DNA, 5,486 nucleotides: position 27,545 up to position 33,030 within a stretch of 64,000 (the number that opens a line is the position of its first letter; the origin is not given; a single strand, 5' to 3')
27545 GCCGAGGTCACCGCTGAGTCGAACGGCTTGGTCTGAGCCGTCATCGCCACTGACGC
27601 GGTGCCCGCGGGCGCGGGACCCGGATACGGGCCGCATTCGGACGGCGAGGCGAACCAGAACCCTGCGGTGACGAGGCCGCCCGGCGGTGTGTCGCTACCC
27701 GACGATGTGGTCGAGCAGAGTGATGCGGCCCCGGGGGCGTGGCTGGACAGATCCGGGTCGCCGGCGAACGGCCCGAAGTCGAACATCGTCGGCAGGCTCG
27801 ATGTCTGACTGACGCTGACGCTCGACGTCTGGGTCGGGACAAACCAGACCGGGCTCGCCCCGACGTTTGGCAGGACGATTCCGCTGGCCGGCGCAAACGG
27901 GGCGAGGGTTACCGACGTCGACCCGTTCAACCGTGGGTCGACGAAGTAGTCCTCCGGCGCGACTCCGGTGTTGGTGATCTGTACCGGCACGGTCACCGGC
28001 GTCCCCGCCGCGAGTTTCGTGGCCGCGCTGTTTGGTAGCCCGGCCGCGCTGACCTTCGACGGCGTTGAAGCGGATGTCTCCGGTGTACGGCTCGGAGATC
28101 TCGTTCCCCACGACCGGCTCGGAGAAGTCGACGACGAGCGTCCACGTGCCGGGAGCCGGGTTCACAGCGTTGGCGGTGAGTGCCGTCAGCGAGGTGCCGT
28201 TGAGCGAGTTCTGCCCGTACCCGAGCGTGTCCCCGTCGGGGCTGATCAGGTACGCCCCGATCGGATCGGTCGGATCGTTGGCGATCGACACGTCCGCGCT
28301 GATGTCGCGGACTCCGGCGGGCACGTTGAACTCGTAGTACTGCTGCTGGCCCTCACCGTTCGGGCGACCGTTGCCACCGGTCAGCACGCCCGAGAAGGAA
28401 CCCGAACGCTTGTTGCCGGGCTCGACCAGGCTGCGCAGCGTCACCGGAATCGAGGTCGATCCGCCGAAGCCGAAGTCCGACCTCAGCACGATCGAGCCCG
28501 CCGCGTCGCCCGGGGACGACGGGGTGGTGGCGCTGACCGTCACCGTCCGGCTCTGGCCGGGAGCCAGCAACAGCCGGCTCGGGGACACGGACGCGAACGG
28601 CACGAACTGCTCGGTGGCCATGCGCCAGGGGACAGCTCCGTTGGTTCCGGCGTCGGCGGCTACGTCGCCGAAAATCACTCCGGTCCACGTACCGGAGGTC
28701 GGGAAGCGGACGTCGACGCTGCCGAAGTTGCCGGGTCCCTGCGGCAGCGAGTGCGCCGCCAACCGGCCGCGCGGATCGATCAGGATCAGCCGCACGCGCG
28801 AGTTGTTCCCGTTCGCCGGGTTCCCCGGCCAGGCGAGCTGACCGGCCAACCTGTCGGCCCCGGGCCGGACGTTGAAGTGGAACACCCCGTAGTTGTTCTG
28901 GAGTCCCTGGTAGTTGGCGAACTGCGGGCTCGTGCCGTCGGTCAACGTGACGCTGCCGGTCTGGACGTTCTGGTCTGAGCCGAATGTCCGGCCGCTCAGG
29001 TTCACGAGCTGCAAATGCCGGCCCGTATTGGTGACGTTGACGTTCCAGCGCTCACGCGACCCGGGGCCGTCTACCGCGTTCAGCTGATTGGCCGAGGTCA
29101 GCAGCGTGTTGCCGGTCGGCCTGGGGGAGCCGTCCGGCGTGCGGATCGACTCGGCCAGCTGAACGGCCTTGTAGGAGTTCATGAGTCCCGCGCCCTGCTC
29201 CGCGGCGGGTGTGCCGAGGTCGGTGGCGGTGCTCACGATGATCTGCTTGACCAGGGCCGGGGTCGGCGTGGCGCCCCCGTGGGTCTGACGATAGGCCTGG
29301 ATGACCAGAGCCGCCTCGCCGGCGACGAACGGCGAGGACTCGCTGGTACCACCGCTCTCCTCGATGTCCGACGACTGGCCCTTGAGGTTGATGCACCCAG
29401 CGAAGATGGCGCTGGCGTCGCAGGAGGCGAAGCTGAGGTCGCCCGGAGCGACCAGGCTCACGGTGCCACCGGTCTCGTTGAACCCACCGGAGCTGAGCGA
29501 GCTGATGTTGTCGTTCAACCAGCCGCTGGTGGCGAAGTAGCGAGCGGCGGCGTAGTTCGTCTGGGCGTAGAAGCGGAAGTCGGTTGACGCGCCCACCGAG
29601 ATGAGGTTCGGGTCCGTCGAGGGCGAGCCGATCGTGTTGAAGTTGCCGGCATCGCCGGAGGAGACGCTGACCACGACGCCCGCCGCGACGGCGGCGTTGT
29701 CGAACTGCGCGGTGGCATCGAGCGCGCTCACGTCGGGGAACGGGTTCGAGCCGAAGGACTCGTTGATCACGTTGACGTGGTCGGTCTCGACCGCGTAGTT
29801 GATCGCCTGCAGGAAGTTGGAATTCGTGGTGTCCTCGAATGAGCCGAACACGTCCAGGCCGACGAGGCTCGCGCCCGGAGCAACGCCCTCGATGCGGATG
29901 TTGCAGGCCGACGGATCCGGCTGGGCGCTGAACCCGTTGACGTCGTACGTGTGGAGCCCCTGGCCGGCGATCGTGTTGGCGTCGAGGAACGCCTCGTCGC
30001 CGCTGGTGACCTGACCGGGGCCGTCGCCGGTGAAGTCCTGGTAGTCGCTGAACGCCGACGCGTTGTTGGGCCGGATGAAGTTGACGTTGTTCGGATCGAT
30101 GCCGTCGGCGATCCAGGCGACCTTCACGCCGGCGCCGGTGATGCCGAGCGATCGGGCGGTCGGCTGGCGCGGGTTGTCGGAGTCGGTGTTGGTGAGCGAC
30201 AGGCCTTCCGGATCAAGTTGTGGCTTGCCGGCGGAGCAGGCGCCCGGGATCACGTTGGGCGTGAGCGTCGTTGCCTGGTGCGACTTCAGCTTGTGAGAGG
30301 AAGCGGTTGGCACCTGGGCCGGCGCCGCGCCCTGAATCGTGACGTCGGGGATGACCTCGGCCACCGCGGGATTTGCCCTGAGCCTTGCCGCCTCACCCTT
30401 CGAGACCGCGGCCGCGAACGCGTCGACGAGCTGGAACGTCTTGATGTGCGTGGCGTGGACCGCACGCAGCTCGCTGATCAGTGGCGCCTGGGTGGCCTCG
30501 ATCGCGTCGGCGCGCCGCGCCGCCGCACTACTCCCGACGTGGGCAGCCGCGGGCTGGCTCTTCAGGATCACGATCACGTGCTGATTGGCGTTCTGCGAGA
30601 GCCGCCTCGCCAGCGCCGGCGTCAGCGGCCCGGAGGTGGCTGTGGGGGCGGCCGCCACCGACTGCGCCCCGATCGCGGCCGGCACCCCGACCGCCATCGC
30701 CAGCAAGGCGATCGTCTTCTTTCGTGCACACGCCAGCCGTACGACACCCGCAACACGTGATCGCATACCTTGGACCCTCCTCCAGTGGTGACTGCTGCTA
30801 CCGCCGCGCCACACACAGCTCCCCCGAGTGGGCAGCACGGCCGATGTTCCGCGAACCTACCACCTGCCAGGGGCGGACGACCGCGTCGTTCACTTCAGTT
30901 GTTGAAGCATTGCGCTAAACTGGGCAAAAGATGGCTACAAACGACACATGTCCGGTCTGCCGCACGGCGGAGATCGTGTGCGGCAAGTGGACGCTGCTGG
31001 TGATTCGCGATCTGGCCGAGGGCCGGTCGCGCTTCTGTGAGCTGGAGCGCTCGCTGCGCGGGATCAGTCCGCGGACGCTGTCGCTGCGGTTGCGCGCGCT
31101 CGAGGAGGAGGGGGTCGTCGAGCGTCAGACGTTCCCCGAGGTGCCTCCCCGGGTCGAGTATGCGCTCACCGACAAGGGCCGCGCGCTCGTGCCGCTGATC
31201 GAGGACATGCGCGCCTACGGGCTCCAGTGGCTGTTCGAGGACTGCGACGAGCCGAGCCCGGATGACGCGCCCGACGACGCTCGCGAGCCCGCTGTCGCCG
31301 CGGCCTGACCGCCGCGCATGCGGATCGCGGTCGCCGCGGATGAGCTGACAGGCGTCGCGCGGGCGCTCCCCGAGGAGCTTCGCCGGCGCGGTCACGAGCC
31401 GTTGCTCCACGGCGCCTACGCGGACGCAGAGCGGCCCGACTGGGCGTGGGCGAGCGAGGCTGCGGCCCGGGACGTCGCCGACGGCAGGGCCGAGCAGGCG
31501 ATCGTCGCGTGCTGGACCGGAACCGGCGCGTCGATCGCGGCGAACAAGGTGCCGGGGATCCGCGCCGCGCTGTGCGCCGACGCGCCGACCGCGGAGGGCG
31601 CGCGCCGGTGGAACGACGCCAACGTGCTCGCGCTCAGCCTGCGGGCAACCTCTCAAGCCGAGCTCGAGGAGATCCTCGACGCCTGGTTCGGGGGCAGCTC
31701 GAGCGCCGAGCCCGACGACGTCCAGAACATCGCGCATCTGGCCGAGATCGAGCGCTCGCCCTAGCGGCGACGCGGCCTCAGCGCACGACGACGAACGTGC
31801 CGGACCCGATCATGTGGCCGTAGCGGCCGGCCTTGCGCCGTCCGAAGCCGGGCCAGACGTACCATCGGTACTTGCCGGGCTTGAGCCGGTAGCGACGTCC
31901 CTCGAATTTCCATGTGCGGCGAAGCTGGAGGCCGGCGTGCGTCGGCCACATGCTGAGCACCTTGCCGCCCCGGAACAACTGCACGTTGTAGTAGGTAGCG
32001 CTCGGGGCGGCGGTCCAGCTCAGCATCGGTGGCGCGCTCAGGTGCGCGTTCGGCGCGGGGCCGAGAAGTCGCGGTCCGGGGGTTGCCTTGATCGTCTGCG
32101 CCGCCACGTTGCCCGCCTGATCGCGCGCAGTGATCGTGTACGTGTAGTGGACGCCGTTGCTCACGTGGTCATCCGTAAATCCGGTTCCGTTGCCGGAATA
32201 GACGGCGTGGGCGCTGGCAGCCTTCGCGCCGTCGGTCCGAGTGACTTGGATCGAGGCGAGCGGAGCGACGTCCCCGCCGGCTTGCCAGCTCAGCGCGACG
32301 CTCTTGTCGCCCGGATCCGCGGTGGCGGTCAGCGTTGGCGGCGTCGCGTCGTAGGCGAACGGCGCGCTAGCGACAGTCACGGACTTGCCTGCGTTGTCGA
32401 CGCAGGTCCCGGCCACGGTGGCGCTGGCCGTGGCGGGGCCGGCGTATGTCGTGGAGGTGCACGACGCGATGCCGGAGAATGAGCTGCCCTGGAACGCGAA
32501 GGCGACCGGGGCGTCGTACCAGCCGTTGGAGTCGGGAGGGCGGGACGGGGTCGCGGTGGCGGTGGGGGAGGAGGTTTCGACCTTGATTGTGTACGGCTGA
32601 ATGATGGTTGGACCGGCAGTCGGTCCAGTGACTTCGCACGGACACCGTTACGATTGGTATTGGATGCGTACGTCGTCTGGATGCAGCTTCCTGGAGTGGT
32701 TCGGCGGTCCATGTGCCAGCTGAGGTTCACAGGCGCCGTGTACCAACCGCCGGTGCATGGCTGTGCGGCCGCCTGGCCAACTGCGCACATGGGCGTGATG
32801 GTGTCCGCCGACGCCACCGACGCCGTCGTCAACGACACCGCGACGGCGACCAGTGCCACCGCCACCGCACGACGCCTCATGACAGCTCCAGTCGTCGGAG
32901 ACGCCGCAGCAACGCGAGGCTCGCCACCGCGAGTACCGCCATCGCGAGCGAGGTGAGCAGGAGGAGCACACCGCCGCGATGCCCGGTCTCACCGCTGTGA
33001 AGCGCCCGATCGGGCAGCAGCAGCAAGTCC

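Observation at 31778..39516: Candidate new functional-amyloid or surface-fibre system with its own sigma factor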

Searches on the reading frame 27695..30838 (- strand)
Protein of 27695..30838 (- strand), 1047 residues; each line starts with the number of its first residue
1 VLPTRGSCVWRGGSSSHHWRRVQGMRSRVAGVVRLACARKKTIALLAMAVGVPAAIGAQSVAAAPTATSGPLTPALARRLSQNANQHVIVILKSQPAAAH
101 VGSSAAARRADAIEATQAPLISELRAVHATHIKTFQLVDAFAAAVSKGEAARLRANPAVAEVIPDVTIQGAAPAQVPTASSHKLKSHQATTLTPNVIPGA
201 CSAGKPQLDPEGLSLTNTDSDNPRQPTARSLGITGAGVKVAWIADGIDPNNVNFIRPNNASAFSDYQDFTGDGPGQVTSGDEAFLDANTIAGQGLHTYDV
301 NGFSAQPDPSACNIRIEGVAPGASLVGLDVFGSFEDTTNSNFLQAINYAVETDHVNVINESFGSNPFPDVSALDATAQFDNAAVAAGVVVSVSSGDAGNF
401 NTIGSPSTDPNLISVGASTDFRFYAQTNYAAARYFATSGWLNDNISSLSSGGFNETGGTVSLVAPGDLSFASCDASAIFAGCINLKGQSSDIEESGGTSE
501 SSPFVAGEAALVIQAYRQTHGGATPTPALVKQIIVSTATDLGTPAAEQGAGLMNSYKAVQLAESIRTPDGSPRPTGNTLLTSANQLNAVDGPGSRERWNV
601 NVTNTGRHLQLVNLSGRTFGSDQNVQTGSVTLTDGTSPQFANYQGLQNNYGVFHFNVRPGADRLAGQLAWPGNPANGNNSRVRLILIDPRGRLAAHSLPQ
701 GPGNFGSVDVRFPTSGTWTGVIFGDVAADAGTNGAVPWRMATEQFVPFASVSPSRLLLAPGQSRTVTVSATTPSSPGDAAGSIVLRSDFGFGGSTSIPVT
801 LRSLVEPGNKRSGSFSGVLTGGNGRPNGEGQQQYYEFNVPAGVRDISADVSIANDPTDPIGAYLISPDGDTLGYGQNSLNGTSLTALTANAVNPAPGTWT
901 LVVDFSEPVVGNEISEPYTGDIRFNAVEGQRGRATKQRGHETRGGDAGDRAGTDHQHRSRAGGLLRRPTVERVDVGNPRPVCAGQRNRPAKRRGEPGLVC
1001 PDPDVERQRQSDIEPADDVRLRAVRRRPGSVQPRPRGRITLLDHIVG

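Call 4: search_protein_families(library=pfam, proteins=[window:27695-30838:-], max_evalue=0.1)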
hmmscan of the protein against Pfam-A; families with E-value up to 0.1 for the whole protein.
window:27695-30838:- (1047 aa): 2 families
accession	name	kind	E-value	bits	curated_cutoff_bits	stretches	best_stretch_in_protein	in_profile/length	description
PF00082.27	Peptidase_S8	-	9e-26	91.3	21.8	1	235-550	1-287/288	Subtilase family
PF05922.21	Inhibitor_I9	-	0.00012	23.1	21.2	1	89-169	3-80/82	Peptidase inhibitor I9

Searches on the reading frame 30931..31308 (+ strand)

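Call 90: search_protein_families(library=pfam, proteins=[window:30931-31308:+], max_evalue=0.001)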
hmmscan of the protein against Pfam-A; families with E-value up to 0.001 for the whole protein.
window:30931-31308:+ (125 aa): 2 families
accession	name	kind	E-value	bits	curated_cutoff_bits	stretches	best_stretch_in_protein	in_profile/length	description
PF01638.23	HxlR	-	2.2e-28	98.4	20.8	1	15-101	1-87/91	HxlR-like helix-turn-helix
PF03551.20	PadR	-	0.00018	21.8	27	1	52-85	36-71/75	Transcriptional regulator PadR-like family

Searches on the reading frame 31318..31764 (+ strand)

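Call 90: search_protein_families(library=pfam, proteins=[window:31318-31764:+], max_evalue=0.001)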
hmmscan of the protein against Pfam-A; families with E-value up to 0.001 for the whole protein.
window:31318-31764:+ (148 aa): 1 family
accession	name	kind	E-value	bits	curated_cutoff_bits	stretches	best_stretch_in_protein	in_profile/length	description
PF02502.23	LacAB_rpiB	-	3e-30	105.4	24.7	1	3-128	1-126/138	Ribose/Galactose Isomerase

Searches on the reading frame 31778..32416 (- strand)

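Call 4: search_protein_families(library=pfam, proteins=[window:31778-32416:-], max_evalue=0.1)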
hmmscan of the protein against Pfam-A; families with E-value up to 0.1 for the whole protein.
window:31778-32416:- (212 aa): 3 families
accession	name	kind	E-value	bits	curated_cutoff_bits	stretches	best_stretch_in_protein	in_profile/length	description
PF19077.6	Big_13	-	0.0053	17.7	27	1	56-108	41-94/102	Bacterial Ig-like domain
PF03903.18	Phage_T4_gp36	-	0.044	14.3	26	1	48-104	7-61/131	Phage T4 tail fibre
PF00041.27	fn3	-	0.083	13.5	25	0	26-104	3-75/84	Fibronectin type III domain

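Call 12: search_protein_families(library=ncbifam, proteins=[window:31778-32416:-], max_evalue=0.1)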
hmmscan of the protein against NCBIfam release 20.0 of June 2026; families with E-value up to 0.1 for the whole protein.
window:31778-32416:- (212 aa): 3 families
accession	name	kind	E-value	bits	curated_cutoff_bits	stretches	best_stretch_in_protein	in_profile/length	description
NF045522.1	MXAN_2561_fam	equivalog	2.1e-07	30.7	150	1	6-113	148-256/304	MXAN_2561 family MXYO-CTERM-anchored protein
NF041611.1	exoglucan_CbhB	equivalog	2.8e-06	25.6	1950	1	12-108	787-879/997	exoglucanase CbhB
NF053608.1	Lsa66_OmpA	equivalog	0.063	11.7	700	1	72-110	204-241/581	fibronectin-binding adhesin Lsa66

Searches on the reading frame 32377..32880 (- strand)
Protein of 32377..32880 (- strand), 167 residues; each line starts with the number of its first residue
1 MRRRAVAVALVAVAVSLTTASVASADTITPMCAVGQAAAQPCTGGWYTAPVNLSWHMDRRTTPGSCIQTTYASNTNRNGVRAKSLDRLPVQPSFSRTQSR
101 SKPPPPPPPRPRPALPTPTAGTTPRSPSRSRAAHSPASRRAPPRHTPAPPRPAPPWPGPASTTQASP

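Call 4: search_protein_families(library=pfam, proteins=[window:32377-32880:-], max_evalue=0.1)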
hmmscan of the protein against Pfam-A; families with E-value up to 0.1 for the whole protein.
window:32377-32880:- (167 aa): 0 families

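Call 12: search_protein_families(library=ncbifam, proteins=[window:32377-32880:-], max_evalue=0.1)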
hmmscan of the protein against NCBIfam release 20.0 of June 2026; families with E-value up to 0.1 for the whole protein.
window:32377-32880:- (167 aa): 1 family
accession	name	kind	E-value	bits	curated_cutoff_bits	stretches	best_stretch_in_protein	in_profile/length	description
NF004688.0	PRK06030.1-3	equivalog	0.09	12.9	136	0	2-60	17-73/123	hypothetical protein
